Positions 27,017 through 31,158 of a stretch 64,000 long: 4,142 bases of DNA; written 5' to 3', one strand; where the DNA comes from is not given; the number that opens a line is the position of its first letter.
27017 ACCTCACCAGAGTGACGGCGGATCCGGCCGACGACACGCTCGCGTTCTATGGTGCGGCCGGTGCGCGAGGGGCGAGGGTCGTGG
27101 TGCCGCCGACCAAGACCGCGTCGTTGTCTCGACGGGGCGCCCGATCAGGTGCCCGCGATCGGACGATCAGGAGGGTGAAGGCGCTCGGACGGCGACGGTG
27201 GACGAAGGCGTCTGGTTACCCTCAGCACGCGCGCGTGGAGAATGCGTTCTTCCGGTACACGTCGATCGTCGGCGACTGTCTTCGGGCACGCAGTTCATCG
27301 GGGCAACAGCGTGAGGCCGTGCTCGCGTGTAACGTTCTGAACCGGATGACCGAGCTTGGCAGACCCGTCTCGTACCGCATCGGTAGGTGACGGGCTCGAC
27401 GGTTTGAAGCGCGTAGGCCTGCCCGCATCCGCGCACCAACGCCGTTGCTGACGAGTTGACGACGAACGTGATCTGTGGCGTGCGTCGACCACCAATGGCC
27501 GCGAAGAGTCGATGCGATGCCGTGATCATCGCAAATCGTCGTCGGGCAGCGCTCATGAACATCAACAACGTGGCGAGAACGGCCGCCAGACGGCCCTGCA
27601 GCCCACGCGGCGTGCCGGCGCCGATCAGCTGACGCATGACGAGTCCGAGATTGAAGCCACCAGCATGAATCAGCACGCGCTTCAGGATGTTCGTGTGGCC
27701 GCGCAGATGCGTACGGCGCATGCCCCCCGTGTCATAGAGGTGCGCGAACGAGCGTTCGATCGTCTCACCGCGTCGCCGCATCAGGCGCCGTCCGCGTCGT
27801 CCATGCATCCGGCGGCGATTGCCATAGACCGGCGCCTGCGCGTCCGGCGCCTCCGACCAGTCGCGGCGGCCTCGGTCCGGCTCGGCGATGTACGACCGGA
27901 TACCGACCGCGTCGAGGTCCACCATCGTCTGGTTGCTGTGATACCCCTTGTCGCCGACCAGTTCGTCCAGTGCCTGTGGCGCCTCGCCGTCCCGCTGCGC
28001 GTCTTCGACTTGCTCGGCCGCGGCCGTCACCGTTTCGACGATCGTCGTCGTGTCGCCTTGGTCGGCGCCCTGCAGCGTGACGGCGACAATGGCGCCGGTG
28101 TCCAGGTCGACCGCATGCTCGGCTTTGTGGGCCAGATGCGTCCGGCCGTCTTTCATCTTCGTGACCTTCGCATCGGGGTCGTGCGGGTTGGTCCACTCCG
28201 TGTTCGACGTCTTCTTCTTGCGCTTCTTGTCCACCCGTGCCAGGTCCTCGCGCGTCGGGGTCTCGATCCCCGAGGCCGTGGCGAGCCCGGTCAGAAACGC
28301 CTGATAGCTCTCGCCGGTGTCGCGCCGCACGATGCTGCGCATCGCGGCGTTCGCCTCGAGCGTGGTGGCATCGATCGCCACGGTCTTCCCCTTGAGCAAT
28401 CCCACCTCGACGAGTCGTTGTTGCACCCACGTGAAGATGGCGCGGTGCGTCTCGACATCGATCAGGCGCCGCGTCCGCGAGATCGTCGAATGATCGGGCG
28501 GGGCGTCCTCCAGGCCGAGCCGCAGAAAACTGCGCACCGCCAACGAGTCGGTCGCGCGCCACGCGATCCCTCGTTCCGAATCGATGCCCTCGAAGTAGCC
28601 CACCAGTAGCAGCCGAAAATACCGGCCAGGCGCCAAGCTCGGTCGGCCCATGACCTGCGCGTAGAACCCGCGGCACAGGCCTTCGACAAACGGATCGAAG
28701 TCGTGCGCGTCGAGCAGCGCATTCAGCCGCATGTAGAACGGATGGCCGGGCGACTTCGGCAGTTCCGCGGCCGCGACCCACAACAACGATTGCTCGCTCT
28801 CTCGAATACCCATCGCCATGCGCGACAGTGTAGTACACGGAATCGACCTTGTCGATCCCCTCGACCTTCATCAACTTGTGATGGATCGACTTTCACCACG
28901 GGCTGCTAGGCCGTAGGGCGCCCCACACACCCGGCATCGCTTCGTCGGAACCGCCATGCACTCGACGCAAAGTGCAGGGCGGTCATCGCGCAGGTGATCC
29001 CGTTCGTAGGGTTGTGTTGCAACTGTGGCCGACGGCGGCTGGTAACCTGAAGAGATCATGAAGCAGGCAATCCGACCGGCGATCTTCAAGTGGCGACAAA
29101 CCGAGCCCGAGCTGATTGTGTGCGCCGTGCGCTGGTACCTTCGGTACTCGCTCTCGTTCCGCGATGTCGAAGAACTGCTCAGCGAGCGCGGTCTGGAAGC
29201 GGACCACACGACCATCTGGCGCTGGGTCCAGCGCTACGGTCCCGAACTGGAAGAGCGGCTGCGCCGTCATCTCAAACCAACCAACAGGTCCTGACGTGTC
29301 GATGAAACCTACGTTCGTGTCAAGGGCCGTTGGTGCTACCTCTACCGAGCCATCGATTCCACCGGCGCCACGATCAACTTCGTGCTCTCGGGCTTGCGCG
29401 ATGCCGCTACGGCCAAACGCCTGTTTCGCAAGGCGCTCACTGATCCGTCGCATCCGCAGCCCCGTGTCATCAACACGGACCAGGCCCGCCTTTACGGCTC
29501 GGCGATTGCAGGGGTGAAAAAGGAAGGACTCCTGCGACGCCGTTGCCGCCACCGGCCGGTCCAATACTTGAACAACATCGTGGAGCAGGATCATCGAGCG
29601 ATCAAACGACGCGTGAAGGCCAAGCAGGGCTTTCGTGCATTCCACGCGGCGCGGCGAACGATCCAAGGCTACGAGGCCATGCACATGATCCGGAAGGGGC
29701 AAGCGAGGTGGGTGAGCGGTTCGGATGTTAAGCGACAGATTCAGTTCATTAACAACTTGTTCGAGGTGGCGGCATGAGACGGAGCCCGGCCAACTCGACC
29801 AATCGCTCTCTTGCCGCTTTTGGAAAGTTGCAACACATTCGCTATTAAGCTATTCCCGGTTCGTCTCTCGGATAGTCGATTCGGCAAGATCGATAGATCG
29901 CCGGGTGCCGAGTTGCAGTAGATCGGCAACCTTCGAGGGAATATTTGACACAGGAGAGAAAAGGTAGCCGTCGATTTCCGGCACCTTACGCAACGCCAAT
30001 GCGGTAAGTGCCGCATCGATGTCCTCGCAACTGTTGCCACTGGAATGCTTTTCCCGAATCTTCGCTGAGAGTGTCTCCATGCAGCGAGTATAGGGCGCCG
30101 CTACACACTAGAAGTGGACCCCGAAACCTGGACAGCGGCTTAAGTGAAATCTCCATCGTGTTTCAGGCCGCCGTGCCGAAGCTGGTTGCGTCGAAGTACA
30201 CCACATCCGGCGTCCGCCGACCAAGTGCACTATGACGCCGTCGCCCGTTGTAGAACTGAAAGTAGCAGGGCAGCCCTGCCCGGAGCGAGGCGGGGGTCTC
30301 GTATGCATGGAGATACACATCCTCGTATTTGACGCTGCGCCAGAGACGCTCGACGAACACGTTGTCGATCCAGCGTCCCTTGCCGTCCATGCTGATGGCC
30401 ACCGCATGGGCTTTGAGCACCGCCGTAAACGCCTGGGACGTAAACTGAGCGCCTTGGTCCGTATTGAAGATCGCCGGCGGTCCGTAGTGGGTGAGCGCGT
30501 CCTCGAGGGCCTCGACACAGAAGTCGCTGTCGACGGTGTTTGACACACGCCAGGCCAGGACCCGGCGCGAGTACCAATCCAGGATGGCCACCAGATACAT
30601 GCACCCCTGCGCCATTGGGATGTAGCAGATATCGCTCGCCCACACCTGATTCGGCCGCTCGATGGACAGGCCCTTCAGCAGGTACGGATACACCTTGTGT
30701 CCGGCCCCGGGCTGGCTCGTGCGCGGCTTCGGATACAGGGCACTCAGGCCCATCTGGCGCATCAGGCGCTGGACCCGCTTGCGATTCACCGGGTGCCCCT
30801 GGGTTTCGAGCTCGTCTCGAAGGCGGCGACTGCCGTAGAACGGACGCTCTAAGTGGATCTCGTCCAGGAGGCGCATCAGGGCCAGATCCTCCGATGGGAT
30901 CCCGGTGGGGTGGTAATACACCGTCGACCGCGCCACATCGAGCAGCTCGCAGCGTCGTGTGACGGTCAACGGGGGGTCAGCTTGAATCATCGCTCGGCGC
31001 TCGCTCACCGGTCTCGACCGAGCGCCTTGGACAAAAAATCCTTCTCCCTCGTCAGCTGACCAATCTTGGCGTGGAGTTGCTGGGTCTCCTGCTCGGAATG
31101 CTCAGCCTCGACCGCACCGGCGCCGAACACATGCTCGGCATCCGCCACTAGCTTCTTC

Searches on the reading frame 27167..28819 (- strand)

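Call 75: search_protein_families(library=pfam, proteins=[window:27167-28819:-], max_evalue=0.00001)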
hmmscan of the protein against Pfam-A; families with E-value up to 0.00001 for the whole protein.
window:27167-28819:- (550 aa): 3 families
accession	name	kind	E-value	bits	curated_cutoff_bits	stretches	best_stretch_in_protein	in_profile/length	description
PF05598.16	DUF772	-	7e-18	64.8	23.1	1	58-129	1-71/74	Transposase domain (DUF772)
PF01609.27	DDE_Tnp_1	-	5.8e-07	29.9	23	1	207-386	12-195/200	Transposase DDE domain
PF13751.12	DDE_Tnp_1_6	-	6.3e-06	26.9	25.1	0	328-391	58-121/125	Transposase DDE domain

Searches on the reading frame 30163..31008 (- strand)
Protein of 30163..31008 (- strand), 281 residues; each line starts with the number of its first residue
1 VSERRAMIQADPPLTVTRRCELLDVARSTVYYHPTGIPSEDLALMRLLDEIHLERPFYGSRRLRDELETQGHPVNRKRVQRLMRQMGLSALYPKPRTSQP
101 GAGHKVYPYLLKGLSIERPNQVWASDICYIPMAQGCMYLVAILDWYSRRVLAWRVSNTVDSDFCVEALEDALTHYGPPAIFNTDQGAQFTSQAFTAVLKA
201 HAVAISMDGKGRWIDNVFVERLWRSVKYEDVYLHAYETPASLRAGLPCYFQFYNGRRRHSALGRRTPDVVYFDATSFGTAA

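Call 75: search_protein_families(library=pfam, proteins=[window:30163-31008:-], max_evalue=0.00001)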
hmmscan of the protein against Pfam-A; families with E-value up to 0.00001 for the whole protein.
window:30163-31008:- (281 aa): 4 families
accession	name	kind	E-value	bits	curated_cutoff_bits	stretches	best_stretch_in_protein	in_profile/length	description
PF00665.32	rve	-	3.3e-24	85.5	32.6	1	117-211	2-100/102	Integrase core domain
PF13276.12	HTH_21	-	2.3e-18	66.6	28.1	1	41-96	3-60/60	HTH-like domain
PF13683.12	rve_3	-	1.4e-12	47.6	26.5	1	203-267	3-67/67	Integrase core domain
PF24764.1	rva_4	-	2.1e-06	28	26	1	116-228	4-114/194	Integrase core domain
